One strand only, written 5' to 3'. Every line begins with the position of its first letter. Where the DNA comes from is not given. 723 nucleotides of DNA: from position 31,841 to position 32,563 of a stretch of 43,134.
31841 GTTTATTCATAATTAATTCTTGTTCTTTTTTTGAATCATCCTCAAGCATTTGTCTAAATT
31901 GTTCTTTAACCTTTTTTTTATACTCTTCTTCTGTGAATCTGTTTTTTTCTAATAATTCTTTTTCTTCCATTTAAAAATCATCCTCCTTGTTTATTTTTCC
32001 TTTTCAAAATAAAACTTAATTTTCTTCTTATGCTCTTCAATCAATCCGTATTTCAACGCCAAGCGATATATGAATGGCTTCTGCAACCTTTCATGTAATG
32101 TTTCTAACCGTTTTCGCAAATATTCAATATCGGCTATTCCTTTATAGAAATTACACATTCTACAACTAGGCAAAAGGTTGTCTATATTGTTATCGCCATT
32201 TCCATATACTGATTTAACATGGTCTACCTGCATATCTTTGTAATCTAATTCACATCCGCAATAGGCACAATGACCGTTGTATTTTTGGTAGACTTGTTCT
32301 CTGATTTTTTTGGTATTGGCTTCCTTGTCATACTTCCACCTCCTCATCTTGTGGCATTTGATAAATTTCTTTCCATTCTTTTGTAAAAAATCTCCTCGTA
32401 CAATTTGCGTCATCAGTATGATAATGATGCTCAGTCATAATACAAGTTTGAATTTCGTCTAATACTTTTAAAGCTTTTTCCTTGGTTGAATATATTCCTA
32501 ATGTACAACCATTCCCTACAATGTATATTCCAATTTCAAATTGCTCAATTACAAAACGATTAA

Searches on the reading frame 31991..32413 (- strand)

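Call 50: search_protein_families(library=phrogs, proteins=[window:31991-32413:-], max_evalue=0.001)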
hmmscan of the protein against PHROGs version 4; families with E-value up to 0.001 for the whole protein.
window:31991-32413:- (140 aa): 24 families
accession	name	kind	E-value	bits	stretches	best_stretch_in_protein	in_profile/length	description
phrog_2118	-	DNA, RNA and nucleotide metabolism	5.6e-39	135.5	1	17-140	147-271/301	HNH endonuclease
phrog_2214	-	DNA, RNA and nucleotide metabolism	7.9e-13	49.3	1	29-110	176-256/429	HNH endonuclease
phrog_589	-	DNA, RNA and nucleotide metabolism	1e-12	49.2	1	31-91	76-138/179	HNH endonuclease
phrog_1035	-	DNA, RNA and nucleotide metabolism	2.4e-12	48.3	1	11-117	117-239/271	endonuclease VII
phrog_5718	-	DNA, RNA and nucleotide metabolism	1.3e-11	45.2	1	17-107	98-189/394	HNH endonuclease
phrog_144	-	DNA, RNA and nucleotide metabolism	5.4e-11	43.4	1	22-111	60-151/175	HNH endonuclease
phrog_16986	-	unknown function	1.2e-10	42.4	1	30-92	4-66/248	-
phrog_338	-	DNA, RNA and nucleotide metabolism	1.8e-09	38.5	1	23-93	183-261/340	HNH endonuclease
phrog_333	-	DNA, RNA and nucleotide metabolism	2.6e-09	38.4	1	27-103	9-90/138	HNH endonuclease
phrog_16726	-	DNA, RNA and nucleotide metabolism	1e-08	36.3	1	25-92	72-141/308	HNH endonuclease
phrog_2914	-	DNA, RNA and nucleotide metabolism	1.2e-08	35.9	1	34-108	83-154/190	endonuclease VII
phrog_16016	-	DNA, RNA and nucleotide metabolism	1e-07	32.6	1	31-95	33-101/252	HNH endonuclease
phrog_7785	-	DNA, RNA and nucleotide metabolism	1.8e-07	32.2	1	22-98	50-118/147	HNH endonuclease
phrog_1271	-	DNA, RNA and nucleotide metabolism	3.8e-07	30.8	1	19-101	237-325/361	HNH endonuclease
phrog_4581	-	head and packaging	4.4e-07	30.6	1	13-91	40-108/395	terminase small subunit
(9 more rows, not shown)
